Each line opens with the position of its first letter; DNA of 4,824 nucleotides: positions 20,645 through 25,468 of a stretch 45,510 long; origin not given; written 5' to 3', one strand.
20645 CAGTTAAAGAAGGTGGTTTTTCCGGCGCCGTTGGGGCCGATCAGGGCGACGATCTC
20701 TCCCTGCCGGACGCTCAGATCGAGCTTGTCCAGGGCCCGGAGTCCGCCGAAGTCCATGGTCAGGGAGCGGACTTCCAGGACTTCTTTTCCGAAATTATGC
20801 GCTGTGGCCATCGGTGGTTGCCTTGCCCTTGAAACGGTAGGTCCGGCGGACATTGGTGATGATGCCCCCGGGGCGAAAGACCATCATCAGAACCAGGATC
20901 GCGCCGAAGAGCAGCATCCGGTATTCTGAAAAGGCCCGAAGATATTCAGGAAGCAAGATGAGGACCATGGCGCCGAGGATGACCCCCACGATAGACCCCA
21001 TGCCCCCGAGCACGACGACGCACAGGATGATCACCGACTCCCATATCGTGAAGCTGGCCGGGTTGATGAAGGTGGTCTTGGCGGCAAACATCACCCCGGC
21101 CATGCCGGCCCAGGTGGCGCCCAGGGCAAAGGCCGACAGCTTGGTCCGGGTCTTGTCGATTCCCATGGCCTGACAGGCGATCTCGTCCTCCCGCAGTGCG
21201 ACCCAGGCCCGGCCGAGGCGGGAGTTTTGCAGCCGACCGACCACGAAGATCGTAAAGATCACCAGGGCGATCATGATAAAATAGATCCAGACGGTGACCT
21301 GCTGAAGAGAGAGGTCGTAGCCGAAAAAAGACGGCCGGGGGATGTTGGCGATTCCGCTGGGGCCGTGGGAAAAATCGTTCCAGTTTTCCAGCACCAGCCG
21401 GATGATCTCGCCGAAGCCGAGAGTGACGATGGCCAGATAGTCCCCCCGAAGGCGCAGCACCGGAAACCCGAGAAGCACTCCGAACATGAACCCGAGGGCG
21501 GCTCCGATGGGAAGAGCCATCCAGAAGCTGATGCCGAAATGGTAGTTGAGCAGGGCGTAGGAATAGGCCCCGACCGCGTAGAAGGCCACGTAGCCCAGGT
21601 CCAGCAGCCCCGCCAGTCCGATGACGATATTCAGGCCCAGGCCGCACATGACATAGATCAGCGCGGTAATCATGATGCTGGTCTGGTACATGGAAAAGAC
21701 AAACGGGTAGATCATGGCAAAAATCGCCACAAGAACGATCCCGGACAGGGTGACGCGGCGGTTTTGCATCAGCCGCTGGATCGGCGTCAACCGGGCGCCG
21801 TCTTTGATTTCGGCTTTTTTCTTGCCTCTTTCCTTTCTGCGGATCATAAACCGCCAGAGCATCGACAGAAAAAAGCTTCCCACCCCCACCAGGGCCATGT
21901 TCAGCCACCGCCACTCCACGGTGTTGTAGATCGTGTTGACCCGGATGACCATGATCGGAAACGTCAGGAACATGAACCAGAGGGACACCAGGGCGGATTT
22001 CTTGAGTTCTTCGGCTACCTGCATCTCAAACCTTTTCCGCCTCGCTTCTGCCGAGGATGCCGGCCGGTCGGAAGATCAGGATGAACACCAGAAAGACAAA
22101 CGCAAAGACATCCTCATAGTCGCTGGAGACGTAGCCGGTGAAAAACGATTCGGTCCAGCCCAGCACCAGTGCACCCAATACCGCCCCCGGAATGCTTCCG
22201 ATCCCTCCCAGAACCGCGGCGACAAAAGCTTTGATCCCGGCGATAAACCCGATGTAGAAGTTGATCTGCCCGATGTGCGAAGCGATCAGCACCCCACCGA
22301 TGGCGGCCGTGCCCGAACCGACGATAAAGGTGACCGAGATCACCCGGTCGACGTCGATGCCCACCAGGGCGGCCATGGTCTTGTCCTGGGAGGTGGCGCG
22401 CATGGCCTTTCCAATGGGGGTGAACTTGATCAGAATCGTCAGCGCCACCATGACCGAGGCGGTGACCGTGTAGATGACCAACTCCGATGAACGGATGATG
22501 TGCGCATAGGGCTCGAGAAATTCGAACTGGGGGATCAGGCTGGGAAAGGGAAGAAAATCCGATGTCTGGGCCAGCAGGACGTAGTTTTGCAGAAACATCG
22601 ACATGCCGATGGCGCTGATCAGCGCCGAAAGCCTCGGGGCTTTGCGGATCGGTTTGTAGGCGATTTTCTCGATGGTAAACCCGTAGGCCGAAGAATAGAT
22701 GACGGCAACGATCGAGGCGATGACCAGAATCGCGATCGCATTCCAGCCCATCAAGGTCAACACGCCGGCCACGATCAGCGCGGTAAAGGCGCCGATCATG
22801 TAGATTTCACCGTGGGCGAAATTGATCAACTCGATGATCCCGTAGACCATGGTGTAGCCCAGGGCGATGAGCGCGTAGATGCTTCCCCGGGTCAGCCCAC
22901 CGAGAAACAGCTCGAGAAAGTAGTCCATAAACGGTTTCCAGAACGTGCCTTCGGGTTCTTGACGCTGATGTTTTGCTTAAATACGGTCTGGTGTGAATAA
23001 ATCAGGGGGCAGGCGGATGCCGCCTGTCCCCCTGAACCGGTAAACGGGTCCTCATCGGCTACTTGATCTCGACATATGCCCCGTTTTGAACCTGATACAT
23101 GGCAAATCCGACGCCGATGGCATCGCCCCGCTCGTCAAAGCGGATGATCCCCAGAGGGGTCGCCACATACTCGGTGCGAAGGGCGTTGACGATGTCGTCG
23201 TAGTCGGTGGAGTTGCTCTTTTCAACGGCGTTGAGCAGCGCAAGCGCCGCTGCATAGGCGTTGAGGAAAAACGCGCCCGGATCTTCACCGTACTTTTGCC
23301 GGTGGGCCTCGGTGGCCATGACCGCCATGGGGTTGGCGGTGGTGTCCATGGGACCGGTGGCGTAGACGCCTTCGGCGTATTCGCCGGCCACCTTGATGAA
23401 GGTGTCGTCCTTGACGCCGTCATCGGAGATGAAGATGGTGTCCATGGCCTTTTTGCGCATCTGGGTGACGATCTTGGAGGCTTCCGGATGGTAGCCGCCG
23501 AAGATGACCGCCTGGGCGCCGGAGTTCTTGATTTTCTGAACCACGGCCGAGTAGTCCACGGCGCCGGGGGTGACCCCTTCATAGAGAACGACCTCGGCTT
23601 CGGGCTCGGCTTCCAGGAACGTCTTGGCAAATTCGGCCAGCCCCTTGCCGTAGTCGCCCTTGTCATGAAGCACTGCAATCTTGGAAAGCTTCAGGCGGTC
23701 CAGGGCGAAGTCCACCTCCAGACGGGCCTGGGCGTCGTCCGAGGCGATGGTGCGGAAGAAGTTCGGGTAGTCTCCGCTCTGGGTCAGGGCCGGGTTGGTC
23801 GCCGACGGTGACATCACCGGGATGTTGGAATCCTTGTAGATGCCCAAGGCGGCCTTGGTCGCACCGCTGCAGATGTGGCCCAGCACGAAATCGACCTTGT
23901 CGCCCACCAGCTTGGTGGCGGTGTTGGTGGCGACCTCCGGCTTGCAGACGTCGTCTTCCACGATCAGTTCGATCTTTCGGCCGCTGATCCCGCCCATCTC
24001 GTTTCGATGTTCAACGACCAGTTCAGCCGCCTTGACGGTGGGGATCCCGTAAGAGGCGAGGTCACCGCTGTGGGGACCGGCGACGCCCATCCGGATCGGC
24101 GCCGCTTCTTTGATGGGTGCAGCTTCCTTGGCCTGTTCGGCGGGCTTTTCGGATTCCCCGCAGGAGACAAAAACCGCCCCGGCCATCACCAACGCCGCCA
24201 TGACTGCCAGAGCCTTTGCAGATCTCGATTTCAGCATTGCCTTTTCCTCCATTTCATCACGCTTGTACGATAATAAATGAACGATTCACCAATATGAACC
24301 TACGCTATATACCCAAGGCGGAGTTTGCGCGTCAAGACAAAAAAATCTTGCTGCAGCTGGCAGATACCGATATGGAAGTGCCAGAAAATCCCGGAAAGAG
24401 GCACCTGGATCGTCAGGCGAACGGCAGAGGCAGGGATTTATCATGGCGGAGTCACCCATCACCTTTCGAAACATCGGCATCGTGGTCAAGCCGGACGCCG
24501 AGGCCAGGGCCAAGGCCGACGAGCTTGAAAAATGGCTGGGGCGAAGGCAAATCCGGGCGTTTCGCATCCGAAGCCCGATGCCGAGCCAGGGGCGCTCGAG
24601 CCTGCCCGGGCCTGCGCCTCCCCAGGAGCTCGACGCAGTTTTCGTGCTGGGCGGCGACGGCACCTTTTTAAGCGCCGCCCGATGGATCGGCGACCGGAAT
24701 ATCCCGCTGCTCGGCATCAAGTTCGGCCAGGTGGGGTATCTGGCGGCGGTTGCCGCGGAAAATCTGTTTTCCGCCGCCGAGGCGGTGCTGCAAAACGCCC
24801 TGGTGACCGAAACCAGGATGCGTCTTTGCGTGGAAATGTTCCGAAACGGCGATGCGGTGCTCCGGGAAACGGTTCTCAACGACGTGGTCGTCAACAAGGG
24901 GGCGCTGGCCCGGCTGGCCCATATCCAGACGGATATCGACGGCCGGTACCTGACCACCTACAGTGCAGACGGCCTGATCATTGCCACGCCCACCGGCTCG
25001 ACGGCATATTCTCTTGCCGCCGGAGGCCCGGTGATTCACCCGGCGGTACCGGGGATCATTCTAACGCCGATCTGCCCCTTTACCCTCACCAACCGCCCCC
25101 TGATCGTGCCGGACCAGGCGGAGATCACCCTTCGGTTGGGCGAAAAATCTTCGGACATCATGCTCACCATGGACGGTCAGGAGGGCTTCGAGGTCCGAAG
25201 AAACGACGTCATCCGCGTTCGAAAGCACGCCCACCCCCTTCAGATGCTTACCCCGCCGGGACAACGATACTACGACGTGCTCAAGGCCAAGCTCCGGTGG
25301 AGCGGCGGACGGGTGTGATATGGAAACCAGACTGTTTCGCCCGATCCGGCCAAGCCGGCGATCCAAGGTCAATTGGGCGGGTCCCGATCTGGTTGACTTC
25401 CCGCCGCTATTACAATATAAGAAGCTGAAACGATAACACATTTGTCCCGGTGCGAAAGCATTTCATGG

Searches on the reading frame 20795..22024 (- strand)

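Call 10: search_protein_families(library=pfam, proteins=[window:20795-22024:-], max_evalue=0.001)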
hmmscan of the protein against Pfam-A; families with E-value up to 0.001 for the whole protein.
window:20795-22024:- (409 aa): 1 family
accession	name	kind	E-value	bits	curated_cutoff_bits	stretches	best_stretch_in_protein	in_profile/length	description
PF02653.21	BPD_transp_2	-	4e-54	184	26.8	1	116-381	4-269/269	Branched-chain amino acid transport system / permease component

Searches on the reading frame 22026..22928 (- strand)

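Call 10: search_protein_families(library=pfam, proteins=[window:22026-22928:-], max_evalue=0.001)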
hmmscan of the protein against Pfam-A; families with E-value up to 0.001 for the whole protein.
window:22026-22928:- (300 aa): 1 family
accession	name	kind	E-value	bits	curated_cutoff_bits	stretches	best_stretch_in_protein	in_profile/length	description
PF02653.21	BPD_transp_2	-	5.5e-42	144.2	26.8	1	9-284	3-269/269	Branched-chain amino acid transport system / permease component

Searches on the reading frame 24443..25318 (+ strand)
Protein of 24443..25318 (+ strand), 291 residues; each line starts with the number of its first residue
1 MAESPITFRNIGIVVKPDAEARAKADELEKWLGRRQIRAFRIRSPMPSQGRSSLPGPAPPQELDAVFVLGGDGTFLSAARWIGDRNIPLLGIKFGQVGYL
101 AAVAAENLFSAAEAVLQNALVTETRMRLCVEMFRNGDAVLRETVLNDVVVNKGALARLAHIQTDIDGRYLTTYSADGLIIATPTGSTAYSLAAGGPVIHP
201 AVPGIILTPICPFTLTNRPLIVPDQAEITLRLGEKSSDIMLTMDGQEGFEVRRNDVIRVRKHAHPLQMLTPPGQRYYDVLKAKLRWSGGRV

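Call 10: search_protein_families(library=pfam, proteins=[window:24443-25318:+], max_evalue=0.001)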
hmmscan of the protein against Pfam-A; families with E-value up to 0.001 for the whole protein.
window:24443-25318:+ (291 aa): 2 families
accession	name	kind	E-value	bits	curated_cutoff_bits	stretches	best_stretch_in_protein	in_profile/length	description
PF20143.4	NAD_kinase_C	-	1.1e-35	122.6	23.7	1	145-267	1-122/126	ATP-NAD kinase C-terminal domain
PF01513.26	NAD_kinase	-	5.2e-15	56.3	25.5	1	61-117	71-127/130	ATP-NAD kinase N-terminal domain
